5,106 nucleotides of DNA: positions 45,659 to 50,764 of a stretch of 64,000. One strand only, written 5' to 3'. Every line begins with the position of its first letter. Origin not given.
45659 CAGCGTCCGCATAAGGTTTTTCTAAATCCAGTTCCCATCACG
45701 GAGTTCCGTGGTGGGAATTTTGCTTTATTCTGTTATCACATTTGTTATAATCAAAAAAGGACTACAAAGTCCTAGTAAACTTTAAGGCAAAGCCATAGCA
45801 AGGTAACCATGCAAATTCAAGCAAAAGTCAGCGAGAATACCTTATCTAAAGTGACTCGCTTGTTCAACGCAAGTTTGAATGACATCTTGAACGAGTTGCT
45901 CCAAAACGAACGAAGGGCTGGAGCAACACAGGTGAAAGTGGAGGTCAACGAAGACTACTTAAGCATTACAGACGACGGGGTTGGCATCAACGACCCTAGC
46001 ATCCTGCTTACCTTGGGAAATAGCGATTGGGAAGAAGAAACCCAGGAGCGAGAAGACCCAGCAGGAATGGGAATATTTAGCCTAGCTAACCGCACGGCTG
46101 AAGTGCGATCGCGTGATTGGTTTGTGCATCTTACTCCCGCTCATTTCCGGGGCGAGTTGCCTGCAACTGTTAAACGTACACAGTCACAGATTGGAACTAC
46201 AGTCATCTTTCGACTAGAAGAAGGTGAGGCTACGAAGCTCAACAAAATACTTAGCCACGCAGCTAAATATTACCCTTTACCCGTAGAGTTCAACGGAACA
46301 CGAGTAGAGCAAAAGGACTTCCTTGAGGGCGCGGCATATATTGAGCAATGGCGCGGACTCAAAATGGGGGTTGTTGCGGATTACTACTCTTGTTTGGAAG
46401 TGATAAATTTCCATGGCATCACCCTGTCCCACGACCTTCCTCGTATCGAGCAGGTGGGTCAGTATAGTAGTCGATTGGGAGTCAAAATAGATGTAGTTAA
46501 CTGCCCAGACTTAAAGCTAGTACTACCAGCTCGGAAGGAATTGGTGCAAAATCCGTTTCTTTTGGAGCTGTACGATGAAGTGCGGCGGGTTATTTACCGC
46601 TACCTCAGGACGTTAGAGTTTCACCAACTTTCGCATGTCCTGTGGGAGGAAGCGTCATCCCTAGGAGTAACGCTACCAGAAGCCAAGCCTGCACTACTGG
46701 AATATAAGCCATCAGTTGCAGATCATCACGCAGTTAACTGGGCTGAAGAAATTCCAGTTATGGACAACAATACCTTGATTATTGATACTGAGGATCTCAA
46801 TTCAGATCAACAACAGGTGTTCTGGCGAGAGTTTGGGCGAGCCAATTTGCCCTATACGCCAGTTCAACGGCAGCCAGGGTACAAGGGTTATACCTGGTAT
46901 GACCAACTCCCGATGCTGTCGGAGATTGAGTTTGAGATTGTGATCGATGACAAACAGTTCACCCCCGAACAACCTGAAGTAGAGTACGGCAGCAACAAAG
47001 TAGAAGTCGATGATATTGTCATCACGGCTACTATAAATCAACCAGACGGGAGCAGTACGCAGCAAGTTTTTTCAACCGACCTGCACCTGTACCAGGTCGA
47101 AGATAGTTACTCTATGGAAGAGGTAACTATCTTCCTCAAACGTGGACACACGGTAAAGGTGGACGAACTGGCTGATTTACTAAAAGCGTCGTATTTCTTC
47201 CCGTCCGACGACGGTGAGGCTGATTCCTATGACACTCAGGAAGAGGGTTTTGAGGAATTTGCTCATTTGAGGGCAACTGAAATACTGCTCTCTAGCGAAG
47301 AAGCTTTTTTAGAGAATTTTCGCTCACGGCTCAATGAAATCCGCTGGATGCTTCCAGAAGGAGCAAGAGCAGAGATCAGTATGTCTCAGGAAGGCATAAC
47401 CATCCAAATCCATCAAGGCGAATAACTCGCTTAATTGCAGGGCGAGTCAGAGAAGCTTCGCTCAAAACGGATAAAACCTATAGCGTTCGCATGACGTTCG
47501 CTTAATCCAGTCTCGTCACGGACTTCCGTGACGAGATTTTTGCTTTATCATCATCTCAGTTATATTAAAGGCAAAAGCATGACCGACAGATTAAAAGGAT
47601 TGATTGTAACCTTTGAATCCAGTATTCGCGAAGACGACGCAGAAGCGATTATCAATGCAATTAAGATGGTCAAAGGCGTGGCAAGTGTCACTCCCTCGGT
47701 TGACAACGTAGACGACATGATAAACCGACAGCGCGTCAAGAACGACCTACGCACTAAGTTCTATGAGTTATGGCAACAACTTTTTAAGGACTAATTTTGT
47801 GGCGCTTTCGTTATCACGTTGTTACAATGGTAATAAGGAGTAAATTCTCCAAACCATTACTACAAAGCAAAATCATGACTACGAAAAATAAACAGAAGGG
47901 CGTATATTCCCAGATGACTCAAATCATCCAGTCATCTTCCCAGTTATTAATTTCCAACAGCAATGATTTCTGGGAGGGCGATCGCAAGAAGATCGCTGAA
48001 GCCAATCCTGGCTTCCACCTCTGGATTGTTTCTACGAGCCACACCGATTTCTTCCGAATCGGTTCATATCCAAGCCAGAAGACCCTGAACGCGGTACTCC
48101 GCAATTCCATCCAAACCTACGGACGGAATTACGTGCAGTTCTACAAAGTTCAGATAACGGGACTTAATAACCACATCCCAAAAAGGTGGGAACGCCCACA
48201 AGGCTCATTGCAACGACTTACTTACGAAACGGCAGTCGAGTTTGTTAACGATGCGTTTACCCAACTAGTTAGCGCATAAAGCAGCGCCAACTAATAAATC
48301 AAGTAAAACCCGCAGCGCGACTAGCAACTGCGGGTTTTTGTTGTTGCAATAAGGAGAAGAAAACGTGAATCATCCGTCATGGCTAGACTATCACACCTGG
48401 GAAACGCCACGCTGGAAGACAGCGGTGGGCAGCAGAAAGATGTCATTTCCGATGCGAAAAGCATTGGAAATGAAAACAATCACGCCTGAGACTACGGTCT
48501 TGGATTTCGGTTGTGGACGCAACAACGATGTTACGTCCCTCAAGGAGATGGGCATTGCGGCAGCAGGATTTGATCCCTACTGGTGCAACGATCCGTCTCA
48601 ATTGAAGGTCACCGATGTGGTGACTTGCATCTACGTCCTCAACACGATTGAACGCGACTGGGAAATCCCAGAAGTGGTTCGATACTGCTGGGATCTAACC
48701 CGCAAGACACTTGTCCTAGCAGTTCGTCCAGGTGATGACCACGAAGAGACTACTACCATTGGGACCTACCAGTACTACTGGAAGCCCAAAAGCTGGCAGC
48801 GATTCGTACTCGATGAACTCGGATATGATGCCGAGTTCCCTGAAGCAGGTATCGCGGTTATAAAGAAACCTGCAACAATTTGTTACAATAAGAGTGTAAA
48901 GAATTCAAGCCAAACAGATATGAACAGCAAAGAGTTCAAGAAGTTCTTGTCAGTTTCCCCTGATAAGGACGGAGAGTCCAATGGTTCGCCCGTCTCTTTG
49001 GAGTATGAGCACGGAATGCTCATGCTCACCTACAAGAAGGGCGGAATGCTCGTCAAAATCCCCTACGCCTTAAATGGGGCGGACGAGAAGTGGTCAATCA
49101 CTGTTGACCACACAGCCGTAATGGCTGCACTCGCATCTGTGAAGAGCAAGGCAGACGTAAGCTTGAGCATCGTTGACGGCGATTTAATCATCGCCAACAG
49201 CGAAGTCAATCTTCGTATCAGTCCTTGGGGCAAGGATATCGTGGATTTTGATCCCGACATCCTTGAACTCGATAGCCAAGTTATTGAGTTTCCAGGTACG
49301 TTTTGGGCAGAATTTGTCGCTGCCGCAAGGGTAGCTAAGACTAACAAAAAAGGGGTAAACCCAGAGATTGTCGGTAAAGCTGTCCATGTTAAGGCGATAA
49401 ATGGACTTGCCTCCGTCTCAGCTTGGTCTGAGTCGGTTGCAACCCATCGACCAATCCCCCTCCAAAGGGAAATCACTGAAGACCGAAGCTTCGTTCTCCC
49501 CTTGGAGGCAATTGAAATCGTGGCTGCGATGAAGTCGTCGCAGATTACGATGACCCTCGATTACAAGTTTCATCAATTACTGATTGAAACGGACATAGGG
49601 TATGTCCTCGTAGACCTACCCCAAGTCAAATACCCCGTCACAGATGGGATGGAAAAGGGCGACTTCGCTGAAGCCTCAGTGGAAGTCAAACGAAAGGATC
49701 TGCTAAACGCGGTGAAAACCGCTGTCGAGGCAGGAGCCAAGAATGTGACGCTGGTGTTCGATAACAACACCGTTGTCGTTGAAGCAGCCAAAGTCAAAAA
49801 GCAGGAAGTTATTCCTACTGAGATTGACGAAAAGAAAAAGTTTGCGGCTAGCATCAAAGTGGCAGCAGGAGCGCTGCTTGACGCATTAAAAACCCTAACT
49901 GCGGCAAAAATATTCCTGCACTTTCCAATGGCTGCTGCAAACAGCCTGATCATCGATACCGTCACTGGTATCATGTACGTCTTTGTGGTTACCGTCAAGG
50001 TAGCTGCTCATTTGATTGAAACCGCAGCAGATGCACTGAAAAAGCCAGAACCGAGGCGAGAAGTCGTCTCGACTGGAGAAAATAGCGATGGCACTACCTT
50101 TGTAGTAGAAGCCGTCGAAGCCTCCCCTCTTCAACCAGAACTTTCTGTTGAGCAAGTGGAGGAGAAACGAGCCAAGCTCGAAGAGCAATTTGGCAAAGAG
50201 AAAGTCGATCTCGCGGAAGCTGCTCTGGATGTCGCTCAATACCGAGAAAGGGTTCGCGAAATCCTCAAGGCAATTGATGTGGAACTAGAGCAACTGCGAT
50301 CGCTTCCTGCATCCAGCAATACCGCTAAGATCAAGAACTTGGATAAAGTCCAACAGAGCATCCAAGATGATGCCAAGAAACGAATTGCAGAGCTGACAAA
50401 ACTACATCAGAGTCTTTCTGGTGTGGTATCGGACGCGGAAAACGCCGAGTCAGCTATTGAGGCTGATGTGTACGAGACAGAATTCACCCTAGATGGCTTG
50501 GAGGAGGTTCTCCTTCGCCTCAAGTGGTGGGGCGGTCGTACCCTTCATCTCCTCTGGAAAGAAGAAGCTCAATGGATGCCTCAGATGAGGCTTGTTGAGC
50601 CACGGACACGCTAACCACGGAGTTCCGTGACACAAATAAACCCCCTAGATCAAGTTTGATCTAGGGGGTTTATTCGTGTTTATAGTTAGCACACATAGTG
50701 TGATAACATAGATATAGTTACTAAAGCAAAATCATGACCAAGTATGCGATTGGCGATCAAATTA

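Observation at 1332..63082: Window-wide lattice of a 14-bp palindrome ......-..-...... (28 copies, about one per 2.3 kb)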

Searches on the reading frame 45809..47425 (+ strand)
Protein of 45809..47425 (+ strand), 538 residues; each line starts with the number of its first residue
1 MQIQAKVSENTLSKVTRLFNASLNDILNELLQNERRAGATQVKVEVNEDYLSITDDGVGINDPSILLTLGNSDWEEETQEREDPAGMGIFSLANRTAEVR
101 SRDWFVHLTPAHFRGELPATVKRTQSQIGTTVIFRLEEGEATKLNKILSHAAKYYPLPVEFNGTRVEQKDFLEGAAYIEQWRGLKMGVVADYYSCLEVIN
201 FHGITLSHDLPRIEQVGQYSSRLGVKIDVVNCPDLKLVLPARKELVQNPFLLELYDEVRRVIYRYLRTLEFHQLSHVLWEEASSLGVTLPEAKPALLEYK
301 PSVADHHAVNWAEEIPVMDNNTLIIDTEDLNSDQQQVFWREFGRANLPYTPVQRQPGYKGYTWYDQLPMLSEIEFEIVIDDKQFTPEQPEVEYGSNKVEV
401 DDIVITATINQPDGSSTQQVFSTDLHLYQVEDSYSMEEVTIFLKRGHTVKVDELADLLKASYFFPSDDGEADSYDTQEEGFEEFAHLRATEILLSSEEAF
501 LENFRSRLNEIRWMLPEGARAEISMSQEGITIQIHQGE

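Call 6: search_protein_families(library=pfam, proteins=[window:45809-47425:+])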
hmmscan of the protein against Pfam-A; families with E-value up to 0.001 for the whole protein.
window:45809-47425:+ (538 aa): 2 families
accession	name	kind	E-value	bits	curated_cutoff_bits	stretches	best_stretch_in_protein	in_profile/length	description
PF02518.31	HATPase_c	-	0.00018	22.4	26.4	1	23-138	6-109/111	Histidine kinase-, DNA gyrase B-, and HSP90-like ATPase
PF13589.12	HATPase_c_3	-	0.00029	21.3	25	1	22-88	2-76/137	Histidine kinase-, DNA gyrase B-, and HSP90-like ATPase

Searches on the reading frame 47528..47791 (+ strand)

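Call 67: search_protein_families(library=pfam, proteins=[window:47528-47791:+], max_evalue=5)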
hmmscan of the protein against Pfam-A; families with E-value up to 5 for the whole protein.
window:47528-47791:+ (88 aa): 3 families
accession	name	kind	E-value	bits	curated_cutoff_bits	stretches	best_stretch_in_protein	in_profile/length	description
PF03927.19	NapD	-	0.022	15.3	28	1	24-62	38-75/76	NapD protein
PF12363.14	Phage_TAC_12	-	0.11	13.3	26.2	1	23-85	36-97/111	Phage tail assembly chaperone protein, TAC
PF22260.1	Permu_RdRp_thumb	-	0.11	13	27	1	14-52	22-59/103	Permutotetravirus RNA-dependent RNA polymerase thumb domain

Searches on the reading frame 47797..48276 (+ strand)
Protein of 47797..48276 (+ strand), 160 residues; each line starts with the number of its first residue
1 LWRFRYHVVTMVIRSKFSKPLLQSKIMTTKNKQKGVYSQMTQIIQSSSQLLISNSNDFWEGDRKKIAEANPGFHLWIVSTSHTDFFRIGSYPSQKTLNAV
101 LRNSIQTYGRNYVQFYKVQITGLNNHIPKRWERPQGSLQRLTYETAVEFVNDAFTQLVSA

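Call 67: search_protein_families(library=pfam, proteins=[window:47797-48276:+], max_evalue=5)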
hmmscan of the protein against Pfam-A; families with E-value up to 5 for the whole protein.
window:47797-48276:+ (160 aa): 1 family
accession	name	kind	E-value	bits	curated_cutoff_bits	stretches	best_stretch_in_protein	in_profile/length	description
PF00825.24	Ribonuclease_P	-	0.062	13.8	22.3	1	63-119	18-74/109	Ribonuclease P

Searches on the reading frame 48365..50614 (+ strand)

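Call 6: search_protein_families(library=pfam, proteins=[window:48365-50614:+])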
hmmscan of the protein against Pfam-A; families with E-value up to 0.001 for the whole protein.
window:48365-50614:+ (749 aa): 1 family
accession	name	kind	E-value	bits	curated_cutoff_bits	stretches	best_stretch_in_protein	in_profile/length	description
PF13489.12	Methyltransf_23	-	4e-05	23.8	27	1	41-99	22-97/164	Methyltransferase domain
